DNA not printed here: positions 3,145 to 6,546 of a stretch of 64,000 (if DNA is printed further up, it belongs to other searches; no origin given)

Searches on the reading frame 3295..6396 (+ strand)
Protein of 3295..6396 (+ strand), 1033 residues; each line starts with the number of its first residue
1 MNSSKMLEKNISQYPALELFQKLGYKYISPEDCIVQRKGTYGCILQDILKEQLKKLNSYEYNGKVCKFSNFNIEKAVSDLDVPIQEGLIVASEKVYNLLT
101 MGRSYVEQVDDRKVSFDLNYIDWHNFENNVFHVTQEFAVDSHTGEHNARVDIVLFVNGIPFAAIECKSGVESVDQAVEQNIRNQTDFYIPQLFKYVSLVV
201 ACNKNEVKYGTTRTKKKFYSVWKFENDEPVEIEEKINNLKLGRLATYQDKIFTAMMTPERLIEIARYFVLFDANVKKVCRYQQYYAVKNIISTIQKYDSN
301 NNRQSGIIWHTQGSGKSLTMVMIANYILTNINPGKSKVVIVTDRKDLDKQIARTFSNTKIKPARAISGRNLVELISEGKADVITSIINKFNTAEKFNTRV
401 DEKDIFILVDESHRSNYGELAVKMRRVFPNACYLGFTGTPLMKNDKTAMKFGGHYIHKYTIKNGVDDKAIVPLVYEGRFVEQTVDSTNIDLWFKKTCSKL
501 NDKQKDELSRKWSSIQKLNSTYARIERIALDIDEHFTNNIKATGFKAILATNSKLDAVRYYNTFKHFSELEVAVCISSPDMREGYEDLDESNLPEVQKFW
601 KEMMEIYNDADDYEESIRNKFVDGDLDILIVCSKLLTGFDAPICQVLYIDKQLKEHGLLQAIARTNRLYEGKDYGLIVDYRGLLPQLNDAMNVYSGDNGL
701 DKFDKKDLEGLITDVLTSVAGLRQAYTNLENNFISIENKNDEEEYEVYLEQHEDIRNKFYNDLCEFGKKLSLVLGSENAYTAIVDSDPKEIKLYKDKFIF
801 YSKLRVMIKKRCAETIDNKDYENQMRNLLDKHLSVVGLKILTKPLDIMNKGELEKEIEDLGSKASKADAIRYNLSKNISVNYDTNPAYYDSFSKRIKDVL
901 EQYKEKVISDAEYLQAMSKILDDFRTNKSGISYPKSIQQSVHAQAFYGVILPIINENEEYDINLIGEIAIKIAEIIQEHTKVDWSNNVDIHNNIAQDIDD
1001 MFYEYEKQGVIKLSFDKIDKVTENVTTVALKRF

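Call 4: search_protein_families(library=pfam, proteins=[window:3295-6396:+], max_evalue=0.001)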
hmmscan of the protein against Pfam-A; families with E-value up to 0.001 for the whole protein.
window:3295-6396:+ (1033 aa): 6 families
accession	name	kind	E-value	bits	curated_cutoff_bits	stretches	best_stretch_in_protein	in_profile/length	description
PF18766.7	SWI2_SNF2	-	1.9e-76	257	26.7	1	282-505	1-220/221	SWI2/SNF2 ATPase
PF04313.20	HSDR_N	-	7.4e-39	134.1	25.1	1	6-217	2-197/198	Type I restriction enzyme R protein N terminus (HSDR_N)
PF22679.2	T1R_D3-like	-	1.9e-31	110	27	1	544-681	2-157/158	Type I restriction enzyme subunit R domain 3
PF04851.21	ResIII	-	2.8e-24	86.3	22.5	1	278-440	3-162/164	Type III restriction enzyme, res subunit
PF11867.13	T1RH-like_C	-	8.1e-15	55.5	26.8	1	778-1025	75-319/329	Type I restriction enzyme HindI endonuclease subunit-like, C-terminal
PF00270.35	DEAD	-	0.00035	20.8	26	0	311-439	22-159/167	DEAD/DEAH box helicase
